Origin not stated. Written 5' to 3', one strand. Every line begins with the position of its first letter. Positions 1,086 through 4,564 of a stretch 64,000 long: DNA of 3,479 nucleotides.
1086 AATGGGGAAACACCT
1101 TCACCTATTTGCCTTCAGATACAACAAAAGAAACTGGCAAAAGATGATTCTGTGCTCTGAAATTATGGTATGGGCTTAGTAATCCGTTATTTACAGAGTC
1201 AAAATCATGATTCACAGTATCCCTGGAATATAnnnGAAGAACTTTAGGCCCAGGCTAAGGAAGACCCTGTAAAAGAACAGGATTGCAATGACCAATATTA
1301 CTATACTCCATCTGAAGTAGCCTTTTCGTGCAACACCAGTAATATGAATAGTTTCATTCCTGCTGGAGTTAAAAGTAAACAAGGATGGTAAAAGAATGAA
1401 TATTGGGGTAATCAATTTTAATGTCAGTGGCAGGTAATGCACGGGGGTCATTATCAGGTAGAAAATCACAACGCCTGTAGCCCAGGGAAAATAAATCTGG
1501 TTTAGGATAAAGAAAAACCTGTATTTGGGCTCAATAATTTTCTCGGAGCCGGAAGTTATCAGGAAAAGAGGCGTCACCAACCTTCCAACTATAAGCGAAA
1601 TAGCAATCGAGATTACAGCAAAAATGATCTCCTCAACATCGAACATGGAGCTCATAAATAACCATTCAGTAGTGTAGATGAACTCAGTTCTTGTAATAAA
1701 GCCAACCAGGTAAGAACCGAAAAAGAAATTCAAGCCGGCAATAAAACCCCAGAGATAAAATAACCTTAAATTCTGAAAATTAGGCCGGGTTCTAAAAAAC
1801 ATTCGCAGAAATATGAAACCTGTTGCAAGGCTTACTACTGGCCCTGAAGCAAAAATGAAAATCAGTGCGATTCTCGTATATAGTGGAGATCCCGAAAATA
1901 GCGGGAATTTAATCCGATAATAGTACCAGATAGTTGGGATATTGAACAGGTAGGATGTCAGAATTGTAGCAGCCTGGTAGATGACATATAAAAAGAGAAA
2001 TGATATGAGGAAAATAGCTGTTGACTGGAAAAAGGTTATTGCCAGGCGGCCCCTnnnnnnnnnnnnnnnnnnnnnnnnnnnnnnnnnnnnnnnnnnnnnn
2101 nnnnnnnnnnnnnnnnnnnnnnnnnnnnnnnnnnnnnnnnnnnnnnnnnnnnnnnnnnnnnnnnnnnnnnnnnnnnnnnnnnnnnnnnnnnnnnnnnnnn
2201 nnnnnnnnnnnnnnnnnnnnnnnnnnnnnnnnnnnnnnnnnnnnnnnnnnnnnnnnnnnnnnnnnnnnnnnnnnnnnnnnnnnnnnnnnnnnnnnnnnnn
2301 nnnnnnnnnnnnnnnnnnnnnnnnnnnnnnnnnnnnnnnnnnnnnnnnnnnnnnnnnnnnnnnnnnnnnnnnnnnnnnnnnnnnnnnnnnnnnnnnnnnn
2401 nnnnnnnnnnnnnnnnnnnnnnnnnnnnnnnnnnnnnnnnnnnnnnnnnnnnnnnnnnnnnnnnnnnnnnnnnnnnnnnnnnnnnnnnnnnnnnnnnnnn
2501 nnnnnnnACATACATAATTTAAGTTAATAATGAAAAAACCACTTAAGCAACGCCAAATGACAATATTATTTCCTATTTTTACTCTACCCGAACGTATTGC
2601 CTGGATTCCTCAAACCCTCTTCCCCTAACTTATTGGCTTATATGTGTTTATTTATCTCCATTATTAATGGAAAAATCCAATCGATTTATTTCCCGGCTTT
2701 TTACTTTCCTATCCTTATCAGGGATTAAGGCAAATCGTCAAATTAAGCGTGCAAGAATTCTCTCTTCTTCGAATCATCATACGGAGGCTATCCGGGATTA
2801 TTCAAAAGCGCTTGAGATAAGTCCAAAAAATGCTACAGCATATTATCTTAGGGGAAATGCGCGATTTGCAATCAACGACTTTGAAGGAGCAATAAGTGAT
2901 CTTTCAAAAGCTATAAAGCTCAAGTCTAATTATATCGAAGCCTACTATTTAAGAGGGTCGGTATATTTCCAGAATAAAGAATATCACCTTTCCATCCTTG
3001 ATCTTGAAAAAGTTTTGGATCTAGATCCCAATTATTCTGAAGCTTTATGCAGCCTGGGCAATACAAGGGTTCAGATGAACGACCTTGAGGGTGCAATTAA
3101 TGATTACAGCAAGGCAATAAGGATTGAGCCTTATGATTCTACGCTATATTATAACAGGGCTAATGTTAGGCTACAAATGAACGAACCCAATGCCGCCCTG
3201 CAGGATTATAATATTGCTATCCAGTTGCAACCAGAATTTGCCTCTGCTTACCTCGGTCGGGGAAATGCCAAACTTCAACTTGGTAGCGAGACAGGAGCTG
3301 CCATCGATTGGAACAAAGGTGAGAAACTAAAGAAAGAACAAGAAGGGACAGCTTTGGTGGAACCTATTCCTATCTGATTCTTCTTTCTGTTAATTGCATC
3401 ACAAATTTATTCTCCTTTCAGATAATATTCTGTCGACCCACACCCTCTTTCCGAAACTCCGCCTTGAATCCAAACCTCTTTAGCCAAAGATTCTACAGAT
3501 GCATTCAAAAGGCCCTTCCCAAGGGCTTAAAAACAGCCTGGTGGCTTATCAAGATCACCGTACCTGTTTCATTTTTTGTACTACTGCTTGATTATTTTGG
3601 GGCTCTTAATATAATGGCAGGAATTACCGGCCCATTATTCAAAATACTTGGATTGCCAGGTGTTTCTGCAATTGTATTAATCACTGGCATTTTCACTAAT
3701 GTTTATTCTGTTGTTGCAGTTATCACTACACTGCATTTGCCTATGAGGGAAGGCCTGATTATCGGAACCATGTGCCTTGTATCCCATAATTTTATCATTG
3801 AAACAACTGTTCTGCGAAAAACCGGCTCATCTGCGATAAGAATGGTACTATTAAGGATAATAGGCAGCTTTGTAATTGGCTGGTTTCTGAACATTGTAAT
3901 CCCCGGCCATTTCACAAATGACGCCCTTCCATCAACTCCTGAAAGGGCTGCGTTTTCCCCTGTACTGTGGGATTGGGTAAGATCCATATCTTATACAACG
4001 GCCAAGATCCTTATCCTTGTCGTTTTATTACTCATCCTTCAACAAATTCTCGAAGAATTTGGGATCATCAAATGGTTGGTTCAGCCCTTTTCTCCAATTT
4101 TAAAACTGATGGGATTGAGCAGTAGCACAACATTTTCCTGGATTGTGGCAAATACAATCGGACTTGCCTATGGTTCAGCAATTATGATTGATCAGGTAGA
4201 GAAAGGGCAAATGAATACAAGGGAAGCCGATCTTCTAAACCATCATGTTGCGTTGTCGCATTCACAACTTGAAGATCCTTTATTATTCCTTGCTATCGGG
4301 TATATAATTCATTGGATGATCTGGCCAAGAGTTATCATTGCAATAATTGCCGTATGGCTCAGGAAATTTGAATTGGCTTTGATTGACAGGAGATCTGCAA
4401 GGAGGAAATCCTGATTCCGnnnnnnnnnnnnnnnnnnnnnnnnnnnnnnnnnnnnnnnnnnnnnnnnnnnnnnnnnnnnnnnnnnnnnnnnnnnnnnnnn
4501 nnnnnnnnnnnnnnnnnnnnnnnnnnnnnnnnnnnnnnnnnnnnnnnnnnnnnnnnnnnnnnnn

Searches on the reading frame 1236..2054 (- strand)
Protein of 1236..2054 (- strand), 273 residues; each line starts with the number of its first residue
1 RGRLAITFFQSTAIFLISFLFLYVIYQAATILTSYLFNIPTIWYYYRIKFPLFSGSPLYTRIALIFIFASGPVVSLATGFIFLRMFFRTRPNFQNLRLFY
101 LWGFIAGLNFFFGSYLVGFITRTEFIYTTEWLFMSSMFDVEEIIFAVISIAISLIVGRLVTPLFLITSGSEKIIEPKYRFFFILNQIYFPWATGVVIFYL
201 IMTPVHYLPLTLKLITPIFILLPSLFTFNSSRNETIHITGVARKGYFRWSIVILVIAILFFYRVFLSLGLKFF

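Call 39: find_homologous_proteins(query=window:1236-2054:-, max_evalue=0.001)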
Query seq(273 aa) (273 aa): 154 proteins with E <= 0.001 among 2550 candidates; the best 120 are listed.
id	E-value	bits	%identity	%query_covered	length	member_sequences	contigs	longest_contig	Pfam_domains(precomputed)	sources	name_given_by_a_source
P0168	1.1e-164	565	100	100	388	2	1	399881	-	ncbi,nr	ncbi:MAG: hypothetical protein HXX13_02160 [Bacteroidetes bacterium]|nr:hypothetical protein [Bacter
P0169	6.3e-116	405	68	100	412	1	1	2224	-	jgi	jgi:hypothetical protein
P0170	2.4e-112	393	67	100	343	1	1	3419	-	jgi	-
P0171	6.5e-112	392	68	100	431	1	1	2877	-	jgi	jgi:hypothetical protein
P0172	2.2e-110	387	63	100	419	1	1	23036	-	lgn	-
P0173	2.6e-109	383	64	100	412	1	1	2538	-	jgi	jgi:hypothetical protein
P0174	1.0e-104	368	68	91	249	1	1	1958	-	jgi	jgi:hypothetical protein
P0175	2.0e-103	364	63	100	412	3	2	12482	-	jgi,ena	-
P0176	8.3e-103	362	61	100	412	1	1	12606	-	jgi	jgi:hypothetical protein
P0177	6.7e-102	359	63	100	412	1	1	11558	-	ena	-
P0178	7.3e-102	359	61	97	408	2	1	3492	-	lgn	-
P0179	1.1e-101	358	61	97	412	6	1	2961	-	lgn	-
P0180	6.2e-101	356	60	100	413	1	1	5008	-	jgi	jgi:hypothetical protein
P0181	7.7e-101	356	60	100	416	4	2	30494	-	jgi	jgi:hypothetical protein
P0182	5.6e-99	349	62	100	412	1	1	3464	-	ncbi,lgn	-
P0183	1.0e-97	345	60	100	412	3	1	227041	-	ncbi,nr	ncbi:MAG: hypothetical protein IPH45_02035 [Bacteroidales bacterium]|nr:hypothetical protein [Bacter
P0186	4.4e-95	337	58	99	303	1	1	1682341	-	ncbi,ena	-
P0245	1.0e-87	313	52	99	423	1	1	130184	-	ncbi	ncbi:MAG: hypothetical protein U0Z17_00565 [Bacteroidales bacterium]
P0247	1.4e-87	312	54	99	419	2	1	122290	-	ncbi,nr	ncbi:MAG: hypothetical protein Q7U54_08475 [Bacteroidales bacterium]|nr:hypothetical protein [Bacter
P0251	5.1e-87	310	53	99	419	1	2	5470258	-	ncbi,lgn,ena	-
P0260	2.6e-86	308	53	99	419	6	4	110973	-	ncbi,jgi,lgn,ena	jgi:hypothetical protein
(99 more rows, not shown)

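Call 40: find_encoding_contigs(protein=P0251, flank=6000, max_places=2)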
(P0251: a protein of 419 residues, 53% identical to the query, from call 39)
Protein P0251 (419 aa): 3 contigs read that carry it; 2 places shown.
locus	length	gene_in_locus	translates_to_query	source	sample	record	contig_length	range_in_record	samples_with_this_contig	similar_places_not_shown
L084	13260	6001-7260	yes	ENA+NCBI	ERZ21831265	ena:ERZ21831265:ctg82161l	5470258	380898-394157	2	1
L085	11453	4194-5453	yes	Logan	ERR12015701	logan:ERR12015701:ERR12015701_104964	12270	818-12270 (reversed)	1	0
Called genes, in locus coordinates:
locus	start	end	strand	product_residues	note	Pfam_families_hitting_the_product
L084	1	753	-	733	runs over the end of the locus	PF00512:HisKA, PF02518:HATPase_c, PF00072:Response_reg, PF12833:HTH_18, PF00165:HTH_AraC (weak)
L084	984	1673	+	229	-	PF01144:CoA_trans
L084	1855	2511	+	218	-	PF01144:CoA_trans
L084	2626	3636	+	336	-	PF00682:HMGL-like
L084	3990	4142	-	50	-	-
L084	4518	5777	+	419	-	-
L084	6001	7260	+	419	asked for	-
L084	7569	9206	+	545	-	PF00501:AMP-binding, PF23562:AMP-binding_C_3 (weak)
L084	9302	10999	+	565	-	PF08757:CotH, PF18962:Por_Secre_tail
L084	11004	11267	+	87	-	PF12674:Zn_ribbon_2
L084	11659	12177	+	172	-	PF18962:Por_Secre_tail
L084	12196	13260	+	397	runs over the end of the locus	PF21722:Gly_rich_2 (weak)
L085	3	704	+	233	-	?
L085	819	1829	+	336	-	PF00682:HMGL-like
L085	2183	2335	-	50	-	-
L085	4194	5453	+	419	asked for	-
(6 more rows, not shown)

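Call 41: find_encoding_contigs(protein=P0245, flank=6000, max_places=2)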
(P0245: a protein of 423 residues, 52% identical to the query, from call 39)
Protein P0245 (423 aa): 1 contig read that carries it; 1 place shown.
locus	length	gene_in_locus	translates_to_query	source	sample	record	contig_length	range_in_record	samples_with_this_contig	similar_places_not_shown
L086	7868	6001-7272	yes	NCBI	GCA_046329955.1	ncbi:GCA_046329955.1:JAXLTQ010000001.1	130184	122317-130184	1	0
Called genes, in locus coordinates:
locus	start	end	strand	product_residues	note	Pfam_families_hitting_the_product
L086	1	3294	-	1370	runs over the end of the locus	PF23748:Beta-prop_LRRK2 (faint), PF07494:Reg_prop (faint), PF07495:Y_Y_Y, PF00512:HisKA, PF02518:HATPase_c, PF00072:Response_reg, PF00165:HTH_AraC (weak), PF12833:HTH_18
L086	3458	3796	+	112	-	PF00682:HMGL-like (weak)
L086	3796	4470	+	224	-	PF00682:HMGL-like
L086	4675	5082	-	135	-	PF08570:DUF1761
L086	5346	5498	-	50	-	-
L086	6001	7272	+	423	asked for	-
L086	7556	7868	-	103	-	?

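Call 42: find_encoding_contigs(protein=P0260, flank=6000, max_places=2)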
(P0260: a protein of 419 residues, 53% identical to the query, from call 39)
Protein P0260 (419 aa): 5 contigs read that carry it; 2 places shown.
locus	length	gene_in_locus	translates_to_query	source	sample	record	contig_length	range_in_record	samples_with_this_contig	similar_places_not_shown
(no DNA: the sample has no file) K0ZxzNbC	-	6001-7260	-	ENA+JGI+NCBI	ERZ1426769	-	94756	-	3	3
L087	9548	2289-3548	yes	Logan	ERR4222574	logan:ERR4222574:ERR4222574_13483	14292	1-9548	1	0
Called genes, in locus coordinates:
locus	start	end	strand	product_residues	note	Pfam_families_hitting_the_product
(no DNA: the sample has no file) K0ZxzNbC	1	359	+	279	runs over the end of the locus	PF00561:Abhydrolase_1, PF12146:Hydrolase_4, PF12697:Abhydrolase_6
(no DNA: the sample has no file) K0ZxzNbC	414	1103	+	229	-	PF01144:CoA_trans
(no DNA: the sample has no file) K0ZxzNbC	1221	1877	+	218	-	PF01144:CoA_trans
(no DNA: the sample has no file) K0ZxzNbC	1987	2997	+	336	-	PF00682:HMGL-like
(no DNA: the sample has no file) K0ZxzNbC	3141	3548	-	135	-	PF08570:DUF1761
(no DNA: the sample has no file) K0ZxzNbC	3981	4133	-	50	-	-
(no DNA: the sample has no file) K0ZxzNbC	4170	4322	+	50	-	-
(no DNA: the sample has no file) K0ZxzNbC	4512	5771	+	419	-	-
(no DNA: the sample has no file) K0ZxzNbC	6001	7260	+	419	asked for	-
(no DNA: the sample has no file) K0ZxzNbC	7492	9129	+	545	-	PF00501:AMP-binding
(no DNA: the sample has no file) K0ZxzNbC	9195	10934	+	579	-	PF08757:CotH, PF18962:Por_Secre_tail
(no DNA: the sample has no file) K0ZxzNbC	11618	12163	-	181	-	PF00881:Nitroreductase, PF14512:TM1586_NiRdase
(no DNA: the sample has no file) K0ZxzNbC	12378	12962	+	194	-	PF01346:FKBP_N, PF00254:FKBP_C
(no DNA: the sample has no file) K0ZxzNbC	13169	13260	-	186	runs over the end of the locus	PF01184:Gpr1_Fun34_YaaH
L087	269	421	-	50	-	-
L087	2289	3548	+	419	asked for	-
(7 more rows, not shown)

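Call 64: predict_structure(alignment_id=A5)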
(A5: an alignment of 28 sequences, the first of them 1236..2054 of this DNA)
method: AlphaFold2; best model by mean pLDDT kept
length: 273 residues; sequences in the alignment: 28
mean_pLDDT: 82.1   pTM: 0.84
mean pLDDT of the five models: 82.1, 81.4, 79.8, 78.6, 78.4
residues with pLDDT >= 90: 100; 70-90: 124; 50-70: 45; < 50: 4
segments of 3 or more residues with pLDDT < 50: 270-273
pLDDT, mean of each block of 10 residues (from residue 1): 83 95 94 88 78 64 82 94 90 86 96 89 64 56 85 91 83 77 92 94 84 94 88 73 70 78 61 42
secondary structure, 60 per line:
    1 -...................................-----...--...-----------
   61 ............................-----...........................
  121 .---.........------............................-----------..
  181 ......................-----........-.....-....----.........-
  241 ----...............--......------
elements in order: H2-36 E42-44 E47-49 H61-88 H94-121 H125-133 H140-167 H179-202 H208-215 H217-221 H223-226 H231-239 H245-259 H262-267

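Call 96: find_encoding_contigs(protein=P0183, flank=5000, max_places=1)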
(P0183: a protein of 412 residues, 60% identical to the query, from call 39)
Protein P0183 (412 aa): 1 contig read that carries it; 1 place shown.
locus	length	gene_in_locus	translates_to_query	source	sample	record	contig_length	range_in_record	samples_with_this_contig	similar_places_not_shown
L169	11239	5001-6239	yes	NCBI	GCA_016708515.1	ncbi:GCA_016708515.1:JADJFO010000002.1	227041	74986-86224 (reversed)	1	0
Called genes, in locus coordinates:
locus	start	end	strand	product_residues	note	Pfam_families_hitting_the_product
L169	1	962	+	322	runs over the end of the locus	-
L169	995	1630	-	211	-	PF01693:Cauli_VI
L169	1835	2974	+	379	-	PF00465:Fe-ADH, PF13685:Fe-ADH_2, PF25137:ADH_Fe_C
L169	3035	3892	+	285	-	PF01261:AP_endonuc_2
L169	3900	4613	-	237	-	-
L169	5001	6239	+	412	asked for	-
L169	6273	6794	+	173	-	PF01928:CYTH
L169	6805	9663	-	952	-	PF00326:Peptidase_S9, PF20434:BD-FAE (faint)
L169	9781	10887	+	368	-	PF00730:HhH-GPD, PF00633:HHH (weak), PF14815:NUDIX_4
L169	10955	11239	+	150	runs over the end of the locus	PF00436:SSB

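Call 97: find_encoding_contigs(protein=P0186, flank=5000, max_places=1)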
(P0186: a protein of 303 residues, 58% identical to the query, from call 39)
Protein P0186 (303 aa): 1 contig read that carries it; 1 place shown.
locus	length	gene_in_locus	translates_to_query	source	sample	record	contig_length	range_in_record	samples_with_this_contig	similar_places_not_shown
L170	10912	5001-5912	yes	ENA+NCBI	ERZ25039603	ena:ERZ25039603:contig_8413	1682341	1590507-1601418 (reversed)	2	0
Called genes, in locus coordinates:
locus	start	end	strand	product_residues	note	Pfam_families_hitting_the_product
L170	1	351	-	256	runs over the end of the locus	-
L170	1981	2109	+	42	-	-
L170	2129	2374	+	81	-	-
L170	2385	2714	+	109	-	-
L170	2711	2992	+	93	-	-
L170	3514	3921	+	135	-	PF08570:DUF1761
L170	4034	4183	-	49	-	-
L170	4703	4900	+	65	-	-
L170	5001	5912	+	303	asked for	-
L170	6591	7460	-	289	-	PF00753:Lactamase_B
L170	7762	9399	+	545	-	PF00501:AMP-binding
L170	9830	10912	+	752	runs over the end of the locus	PF01483:P_proprotein, PF08757:CotH, PF18962:Por_Secre_tail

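Call 98: find_encoding_contigs(protein=P0247, flank=5000, max_places=1)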
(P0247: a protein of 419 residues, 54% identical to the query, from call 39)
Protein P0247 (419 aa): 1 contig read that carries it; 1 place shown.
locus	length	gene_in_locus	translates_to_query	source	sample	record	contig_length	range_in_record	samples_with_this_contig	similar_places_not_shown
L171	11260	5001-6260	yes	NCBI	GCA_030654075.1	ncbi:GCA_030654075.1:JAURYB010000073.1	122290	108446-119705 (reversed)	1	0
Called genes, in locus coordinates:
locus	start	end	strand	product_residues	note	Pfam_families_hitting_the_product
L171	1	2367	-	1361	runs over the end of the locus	PF07494:Reg_prop (faint), PF23748:Beta-prop_LRRK2 (faint), PF07495:Y_Y_Y, PF00512:HisKA (weak), PF02518:HATPase_c, PF00072:Response_reg, PF00165:HTH_AraC, PF12833:HTH_18, +1 more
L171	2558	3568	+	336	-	PF00682:HMGL-like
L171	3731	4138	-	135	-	PF08570:DUF1761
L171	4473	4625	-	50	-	-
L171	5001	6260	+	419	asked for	-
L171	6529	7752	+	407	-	-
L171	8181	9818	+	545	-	PF00501:AMP-binding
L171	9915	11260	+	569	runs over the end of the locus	PF08757:CotH, PF18962:Por_Secre_tail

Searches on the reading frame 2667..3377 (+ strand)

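Call 16: search_protein_families(library=ncbifam, proteins=[window:2667-3377:+], max_evalue=0.01)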
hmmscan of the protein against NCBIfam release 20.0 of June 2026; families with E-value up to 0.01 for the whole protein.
window:2667-3377:+ (236 aa): 25 families
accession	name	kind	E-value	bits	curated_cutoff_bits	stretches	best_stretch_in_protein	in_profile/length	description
TIGR00990.1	3a0801s09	subfamily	9.6e-21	74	757.25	2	112-206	353-447/615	mitochondrial import receptor subunit TOM70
TIGR02917.1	PEP_TPR_lipo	equivalog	2.3e-20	72.1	312.2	2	28-143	199-314/899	XrtA/PEP-CTERM system TPR-repeat protein PrsT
NF040959.1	MamA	equivalog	1.8e-18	66.7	200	2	91-210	72-191/204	magnetosome protein MamA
TIGR02552.1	LcrH_SycD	equivalog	1.1e-16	60.8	104.8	2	79-190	7-118/136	SycD/LcrH family type III secretion system chaperone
NF047371.1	FlcA_CTERM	equivalog_domain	3.7e-13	48.8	300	2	8-143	385-526/646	periplasmic flagellar collar protein FlcA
NF047558.1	TPR_END_plus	domain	3.4e-12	46.1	32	0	160-192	1-33/56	TPR end-of-group domain-containing protein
NF033920.0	C39_PA2778_fam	equivalog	7.4e-12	45.2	150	2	121-189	187-255/255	PA2778 family cysteine peptidase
NF033762.1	social_mot_Tgl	equivalog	5.8e-10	38.9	225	2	112-186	53-128/252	social motility TPR repeat lipoprotein Tgl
TIGR02521.1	type_IV_pilW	equivalog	8.5e-10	38.6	154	2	99-161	40-102/234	type IV pilus biogenesis/stability protein PilW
NF007302.0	PRK09782.1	equivalog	2.8e-08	32.2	1223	1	46-131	569-653/990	phage receptor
TIGR04510.1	mod_pep_cyc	subfamily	7.2e-08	31.4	400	2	161-219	401-459/814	putative peptide modification system cyclase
NF008391.2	PRK11189.1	equivalog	9.1e-08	31.9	250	1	55-126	64-135/297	lipoprotein NlpI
NF033758.1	gliding_GltE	equivalog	2e-07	30.4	225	1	62-185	228-352/411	adventurous gliding motility TPR repeat lipoprotein GltE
NF047507.1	TPR_BatC_Lepto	exception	2.6e-07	30.3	175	1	36-126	38-132/214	TPR repeat-containing protein BatC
TIGR03939.1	PGA_TPR_OMP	equivalog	3.8e-07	28.7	366.65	1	119-206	390-477/800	poly-beta-1,6 N-acetyl-D-glucosamine export porin PgaA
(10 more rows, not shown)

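Call 17: search_protein_families(library=pfam, proteins=[window:2667-3377:+], max_evalue=0.01)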
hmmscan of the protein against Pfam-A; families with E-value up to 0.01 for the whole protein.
window:2667-3377:+ (236 aa): 23 families
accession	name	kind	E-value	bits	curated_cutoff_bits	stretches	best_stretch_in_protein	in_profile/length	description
PF13414.12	TPR_11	-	8.4e-41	137.8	26.8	5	63-103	1-41/42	TPR repeat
PF00515.34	TPR_1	-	1.2e-38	129.7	27.8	5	91-123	2-34/34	Tetratricopeptide repeat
PF07719.23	TPR_2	-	1e-30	103.7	27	5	91-123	2-34/34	Tetratricopeptide repeat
PF13181.12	TPR_8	-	2.2e-27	93.3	25.7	4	91-123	2-34/34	Tetratricopeptide repeat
PF13431.12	TPR_17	-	2.8e-22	77.5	24.4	3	147-179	2-34/34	Tetratricopeptide repeat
PF13432.12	TPR_16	-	1.2e-20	74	32.7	2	162-216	1-54/65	Tetratricopeptide repeat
PF13371.12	TPR_9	-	1.4e-15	57.5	35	2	136-192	7-63/73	Tetratricopeptide repeat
PF13428.12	TPR_14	-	1.7e-13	50.2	23.5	0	25-63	4-42/44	Tetratricopeptide repeat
PF14559.12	TPR_19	-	1.7e-12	47.9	25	1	36-86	5-55/68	Tetratricopeptide repeat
PF13424.12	TPR_12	-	1.8e-11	44.5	30.1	2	91-153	4-74/77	Tetratricopeptide repeat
PF25575.1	TPR_BSK1_C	-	1.4e-09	38.2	42.2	1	136-194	54-113/118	Serine/threonine-protein kinase BSK1-like, TPR repeats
PF23914.1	TPR_CcmH_CycH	-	7.1e-08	32.9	42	1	111-177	37-106/158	Cytochrome c-type biogenesis protein H TPR domain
PF13174.12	TPR_6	-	5.2e-06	27.2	26.3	0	91-122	1-32/33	Tetratricopeptide repeat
PF10516.15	SHNi-TPR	-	4e-05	23.5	21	0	72-88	17-33/38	SHNi-TPR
PF12895.13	ANAPC3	-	4.2e-05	24.2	27.2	1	36-107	3-73/82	Anaphase-promoting complex, cyclosome, subunit 3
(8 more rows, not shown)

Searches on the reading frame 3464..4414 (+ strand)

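Call 16: search_protein_families(library=ncbifam, proteins=[window:3464-4414:+], max_evalue=0.01)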
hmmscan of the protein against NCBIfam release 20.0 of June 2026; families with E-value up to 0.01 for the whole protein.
window:3464-4414:+ (316 aa): 1 family
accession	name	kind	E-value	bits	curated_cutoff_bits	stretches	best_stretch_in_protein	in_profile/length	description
NF007811.0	PRK10519.1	equivalog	1.6e-09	37.5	111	2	178-270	26-117/155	hypothetical protein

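Call 17: search_protein_families(library=pfam, proteins=[window:3464-4414:+], max_evalue=0.01)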
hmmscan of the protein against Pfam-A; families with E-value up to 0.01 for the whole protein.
window:3464-4414:+ (316 aa): 1 family
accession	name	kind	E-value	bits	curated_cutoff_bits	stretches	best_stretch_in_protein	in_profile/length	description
PF07670.19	Gate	-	3.7e-16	59.9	29.6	2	26-110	2-88/104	Nucleoside recognition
